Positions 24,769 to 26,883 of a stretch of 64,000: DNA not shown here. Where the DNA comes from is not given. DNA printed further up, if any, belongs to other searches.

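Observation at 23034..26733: Complementary motif decay between the two large-subunit paralogues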

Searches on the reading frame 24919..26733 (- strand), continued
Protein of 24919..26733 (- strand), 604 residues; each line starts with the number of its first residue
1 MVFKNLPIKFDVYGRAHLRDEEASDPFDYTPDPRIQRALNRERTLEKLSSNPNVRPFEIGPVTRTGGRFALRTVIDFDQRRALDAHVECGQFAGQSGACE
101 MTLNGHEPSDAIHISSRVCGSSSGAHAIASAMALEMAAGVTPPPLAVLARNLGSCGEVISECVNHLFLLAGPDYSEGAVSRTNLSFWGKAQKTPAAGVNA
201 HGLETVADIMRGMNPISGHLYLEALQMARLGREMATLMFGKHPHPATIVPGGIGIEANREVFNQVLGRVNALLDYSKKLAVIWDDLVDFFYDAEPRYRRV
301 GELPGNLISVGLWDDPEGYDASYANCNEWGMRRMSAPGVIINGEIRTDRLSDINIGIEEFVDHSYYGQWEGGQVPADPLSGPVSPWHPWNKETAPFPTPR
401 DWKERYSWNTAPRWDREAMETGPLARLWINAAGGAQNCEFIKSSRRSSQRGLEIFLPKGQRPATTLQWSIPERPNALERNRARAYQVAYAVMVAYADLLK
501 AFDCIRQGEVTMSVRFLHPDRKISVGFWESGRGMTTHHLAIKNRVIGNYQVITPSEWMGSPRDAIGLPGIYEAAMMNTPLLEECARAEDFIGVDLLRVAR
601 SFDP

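Call 55: search_protein_families(library=pfam, proteins=[L006:15348-17126:+, L001:878-3250:-, L002:2-811:+, L001:3889-6234:+, L006:11785-15207:+, L003:9932-13345:+], max_evalue=0.00001)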
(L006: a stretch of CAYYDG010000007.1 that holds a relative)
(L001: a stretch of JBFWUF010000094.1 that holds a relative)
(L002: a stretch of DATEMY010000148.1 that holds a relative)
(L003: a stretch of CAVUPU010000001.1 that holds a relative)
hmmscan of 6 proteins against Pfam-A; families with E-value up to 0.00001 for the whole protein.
L006:15348-17126:+ (592 aa): 1 family
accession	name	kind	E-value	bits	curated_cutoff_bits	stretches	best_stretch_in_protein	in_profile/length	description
PF02494.22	HYR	-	1.4e-14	54.6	21.7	1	214-290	2-81/81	HYR domain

L001:878-3250:- (790 aa): 4 families
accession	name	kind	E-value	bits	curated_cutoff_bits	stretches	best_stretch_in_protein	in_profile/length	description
PF07993.18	NAD_binding_4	-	1.7e-55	188.4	20.1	1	265-591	2-257/258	Male sterility protein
PF12710.13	HAD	-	1.2e-13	52.3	27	1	65-189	20-154/189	haloacid dehalogenase-like hydrolase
PF03015.24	Sterile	-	4.1e-09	36.9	35.4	1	696-759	27-88/93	Male sterility protein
PF01370.27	Epimerase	-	7.1e-09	35.9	20.9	1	262-425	1-135/240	NAD dependent epimerase/dehydratase family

L002:2-811:+ (269 aa): 0 families

L001:3889-6234:+ (781 aa): 7 families
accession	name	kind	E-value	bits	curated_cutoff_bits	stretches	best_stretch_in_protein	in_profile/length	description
PF02518.31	HATPase_c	-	8.1e-29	100.7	26.4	1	508-623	1-110/111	Histidine kinase-, DNA gyrase B-, and HSP90-like ATPase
PF00072.30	Response_reg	-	5.6e-21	75.2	30.2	1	656-769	1-110/111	Response regulator receiver domain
PF00512.31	HisKA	-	7.2e-15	55.2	26.9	1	397-462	2-66/66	His Kinase A (phospho-acceptor) domain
PF08448.16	PAS_4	-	6.6e-10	39.6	23.1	1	93-204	1-110/110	PAS fold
PF01590.32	GAF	-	2e-07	32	22.4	1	233-364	2-130/133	GAF domain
PF00989.32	PAS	-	3.3e-06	27.5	22.6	0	90-199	4-113/113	PAS fold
PF13426.13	PAS_9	-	4.6e-06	27.3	27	0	98-201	2-103/103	PAS domain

L006:11785-15207:+ (1140 aa): 12 families
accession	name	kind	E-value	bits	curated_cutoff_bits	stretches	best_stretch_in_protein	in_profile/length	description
PF13426.13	PAS_9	-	1.5e-47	160.6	27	3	196-311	1-103/103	PAS domain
PF00989.32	PAS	-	2.4e-43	147.2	22.6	3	187-308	2-112/113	PAS fold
PF08448.16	PAS_4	-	5.5e-39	133.2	23.1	4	68-175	3-109/110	PAS fold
PF13188.13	PAS_8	-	2.3e-33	113.4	21.8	3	187-237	2-53/65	PAS domain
PF02518.31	HATPase_c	-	1.2e-31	109.8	26.4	1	871-983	1-110/111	Histidine kinase-, DNA gyrase B-, and HSP90-like ATPase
PF08447.18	PAS_3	-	1.6e-22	80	25.6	2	349-432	4-89/89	PAS fold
PF00072.30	Response_reg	-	2.4e-22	79.6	30.2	1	1014-1127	1-110/111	Response regulator receiver domain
PF00512.31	HisKA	-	7.1e-16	58.5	26.9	1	760-824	2-65/66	His Kinase A (phospho-acceptor) domain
PF13185.12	GAF_2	-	1.5e-13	51.6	28.6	1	593-726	2-131/136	GAF domain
PF01590.32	GAF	-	1e-11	46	22.4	1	595-725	2-128/133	GAF domain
PF24820.1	Diguanyl_cycl_sensor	-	9.4e-11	42.1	28.1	0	65-103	1-39/109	Diguanylate cyclase-like sensor domain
PF12860.13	PAS_7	-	5.1e-06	27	27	0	66-108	1-44/115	PAS fold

L003:9932-13345:+ (1137 aa): 11 families
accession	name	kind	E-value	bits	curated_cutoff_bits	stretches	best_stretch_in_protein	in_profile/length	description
PF13426.13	PAS_9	-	2.7e-49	166.2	27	4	334-434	5-103/103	PAS domain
PF00989.32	PAS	-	9.9e-43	145.2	22.6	4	321-432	2-113/113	PAS fold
PF08448.16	PAS_4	-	1.4e-32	112.6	23.1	2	68-176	2-109/110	PAS fold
PF13188.13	PAS_8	-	2.7e-31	106.8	21.8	2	188-233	2-48/65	PAS domain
PF02518.31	HATPase_c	-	1.8e-30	106.1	26.4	1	868-980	1-110/111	Histidine kinase-, DNA gyrase B-, and HSP90-like ATPase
PF00072.30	Response_reg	-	2.1e-22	79.8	30.2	1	1011-1124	1-110/111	Response regulator receiver domain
PF24820.1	Diguanyl_cycl_sensor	-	1.9e-16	60.4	28.1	0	192-233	1-42/109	Diguanylate cyclase-like sensor domain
PF00512.31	HisKA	-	1.3e-15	57.6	26.9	1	757-821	2-65/66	His Kinase A (phospho-acceptor) domain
PF08447.18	PAS_3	-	1.7e-15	57.5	25.6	1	476-555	8-89/89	PAS fold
PF13185.12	GAF_2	-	4e-13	50.2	28.6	1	591-724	3-132/136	GAF domain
PF01590.32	GAF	-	2.3e-11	44.8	22.4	1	592-723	2-129/133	GAF domain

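Call 56: search_protein_representatives(protein=window:24919-26733:-)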
Query: 604 residues. Proteins with E-value up to 0.001 (for the whole library): 1734; up to 1e-10: 674; up to 1e-30: 127. The best 150 are listed.
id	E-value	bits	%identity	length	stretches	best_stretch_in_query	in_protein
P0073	9.9e-257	869.6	65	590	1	12-604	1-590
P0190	7.7e-182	622.3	48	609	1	3-603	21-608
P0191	6.7e-181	619.2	50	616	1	1-603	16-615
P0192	1.5e-170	584.9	45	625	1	1-604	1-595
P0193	9.8e-123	427.0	43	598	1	58-604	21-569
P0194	1.2e-120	420.1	47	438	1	168-604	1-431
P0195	1.4e-112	393.6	39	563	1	53-604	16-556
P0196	5.2e-111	388.3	39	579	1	57-604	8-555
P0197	4.1e-109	382.1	38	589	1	59-604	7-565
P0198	6.1e-107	374.9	42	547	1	58-604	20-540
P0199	4.9e-101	355.4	45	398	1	234-604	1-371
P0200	2.4e-99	349.8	38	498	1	136-604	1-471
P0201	3.1e-92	326.3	49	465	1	3-325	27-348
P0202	1.1e-91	324.4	49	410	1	63-378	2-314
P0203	2.0e-90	320.3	40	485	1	50-527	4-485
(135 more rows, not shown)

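Call 58: predict_structure(alignment_id=A1)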
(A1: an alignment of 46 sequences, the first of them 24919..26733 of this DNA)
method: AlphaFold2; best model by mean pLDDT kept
length: 604 residues; sequences in the alignment: 46
mean_pLDDT: 87.4   pTM: 0.90
mean pLDDT of the five models: 87.4, 84.5, 81.0, 80.4, 79.9
residues with pLDDT >= 90: 372; 70-90: 162; 50-70: 60; < 50: 10
segments of 3 or more residues with pLDDT < 50: 1-5, 22-24
pLDDT, mean of each block of 10 residues (from residue 1): 49 57 52 69 79 84 64 89 82 62 90 86 94 96 97 98 93 93 94 95 97 91 96 95 90 88 96 97 98 96 95 95 96 96 91 92 81 88 89 69 68 88 95 83 75 93 93 95 98 97 94 92 96 94 93 84 80 91 87 90 79
secondary structure, 60 per line:
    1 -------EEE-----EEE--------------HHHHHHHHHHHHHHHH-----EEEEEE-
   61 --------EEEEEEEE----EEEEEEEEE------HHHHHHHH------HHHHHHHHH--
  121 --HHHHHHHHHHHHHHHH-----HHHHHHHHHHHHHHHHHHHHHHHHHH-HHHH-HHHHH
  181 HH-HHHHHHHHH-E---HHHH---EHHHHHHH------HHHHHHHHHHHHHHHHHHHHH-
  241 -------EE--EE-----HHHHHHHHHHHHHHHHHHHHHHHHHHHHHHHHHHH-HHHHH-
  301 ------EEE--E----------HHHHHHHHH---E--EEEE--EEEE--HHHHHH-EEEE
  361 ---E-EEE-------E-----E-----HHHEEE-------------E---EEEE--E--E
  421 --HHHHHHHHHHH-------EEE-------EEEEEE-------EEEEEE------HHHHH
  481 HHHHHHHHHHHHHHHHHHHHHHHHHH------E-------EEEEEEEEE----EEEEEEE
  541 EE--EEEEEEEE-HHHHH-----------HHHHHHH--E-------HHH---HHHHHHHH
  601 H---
elements in order: E8-10 E16-18 H33-48 E54-59 E69-76 E81-89 H96-103 H110-118 H123-138 H144-169 H171-174 H176-182 H184-192 H198-201 H206-212 H219-239 H259-293 H295-299 E307-309 H323-331 E338-341 E344-347 H350-355 E357-360 E366-368 E391-393 E411-414 H423-433 E441-443 E451-456 E464-469 H476-506 E521-529 E534-542 E545-552 H554-558 H570-576 H593-601

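Call 60: find_encoding_contigs(protein=P0190, flank=6000, max_places=3)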
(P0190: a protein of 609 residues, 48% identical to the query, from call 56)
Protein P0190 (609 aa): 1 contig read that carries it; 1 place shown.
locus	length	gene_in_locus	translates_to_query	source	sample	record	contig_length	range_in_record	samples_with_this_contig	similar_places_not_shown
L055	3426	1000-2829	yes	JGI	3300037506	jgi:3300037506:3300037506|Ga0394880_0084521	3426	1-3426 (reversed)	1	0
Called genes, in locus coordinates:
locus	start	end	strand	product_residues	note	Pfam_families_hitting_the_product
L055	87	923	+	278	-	PF01058:Oxidored_q6, PF14720:NiFe_hyd_SSU_C (weak)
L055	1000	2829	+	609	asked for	PF00374:NiFeSe_Hases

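Call 64: fold_search(model_id=the predicted structure, library=pdb)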
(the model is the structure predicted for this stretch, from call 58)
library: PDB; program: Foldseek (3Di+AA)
matches with E <= 10: 359; with E <= 0.001: 182
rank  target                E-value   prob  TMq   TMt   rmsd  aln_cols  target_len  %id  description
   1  5aa5_C                2.8e-51  1.00  0.87  0.94   1.7       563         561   37  Actinobacterial-type NiFe-hydrogenase from Ralstonia eutropha H16 at 2.85 Angstrom resolution (released 2016-01-20)
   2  5aa5_I                5.6e-51  1.00  0.86  0.93   2.1       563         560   36  Actinobacterial-type NiFe-hydrogenase from Ralstonia eutropha H16 at 2.85 Angstrom resolution (released 2016-01-20)
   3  5aa5_E                6.4e-50  1.00  0.87  0.94   1.9       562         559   37  Actinobacterial-type NiFe-hydrogenase from Ralstonia eutropha H16 at 2.85 Angstrom resolution (released 2016-01-20)
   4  3ze7_B                2.5e-27  1.00  0.63  0.78   5.5       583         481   22  3D structure of the Ni-Fe-Se hydrogenase from D. vulgaris Hildenborough in the reduced state at 1.95 Angstroms (released 2013-06-12)
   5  4ueq_Q                3.6e-27  1.00  0.67  0.73   7.7       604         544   22  Structure of the V74C large subunit mutant of D. fructosovorans NiFe- hydrogenase (released 2015-03-25)
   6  3cus_R                4.2e-27  1.00  0.67  0.74   6.6       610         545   23  Structure of a double ILE/PHE mutant of NI-FE hydrogenase refined at 2.2 angstrom resolution (released 2008-08-05)
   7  4ucq_R                4.9e-27  1.00  0.67  0.73   5.9       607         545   22  Structure of the T18D small subunit mutant of D. fructosovorans NiFe- hydrogenase (released 2015-02-18)
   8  4ucq_Q                6.3e-27  1.00  0.67  0.74   5.8       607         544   22  Structure of the T18D small subunit mutant of D. fructosovorans NiFe- hydrogenase (released 2015-02-18)
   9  1yrq_MODEL_1_H        6.9e-27  1.00  0.67  0.74   6.4       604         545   23  Structure of the ready oxidized form of [NiFe]-hydrogenase (released 2005-04-19)
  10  4c3o_A                6.9e-27  1.00  0.65  0.67   7.9       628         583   25  Structure and function of an oxygen tolerant NiFe hydrogenase from Salmonella (released 2014-01-29)
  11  4urh_Q                7.3e-27  1.00  0.69  0.76   7.6       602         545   23  High-resolution structure of partially oxidized D. fructosovorans NiFe-hydrogenase (released 2014-10-29)
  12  8pov_L                9.4e-27  1.00  0.67  0.68   7.7       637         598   24  Crystal Structure of the C19G/C120G variant of the membrane-bound [NiFe]-Hydrogenase from Cupriavidus necator in the H (released 2023-11-01)
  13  2wpn_B                9.9e-27  1.00  0.63  0.78   6.0       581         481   22  Structure of the oxidised, as-isolated NiFeSe hydrogenase from D. vulgaris Hildenborough (released 2010-01-12)
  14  1yqw_R                9.9e-27  1.00  0.66  0.73   6.9       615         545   21  Structure of the Oxidized Unready Form of Ni-Fe Hydrogenase (released 2005-04-19)
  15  1frf_L                1.1e-26  1.00  0.69  0.76   5.6       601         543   22  CRYSTAL STRUCTURE OF THE NI-FE HYDROGENASE FROM DESULFOVIBRIO FRUCTOSOVORANS (released 1998-07-29)
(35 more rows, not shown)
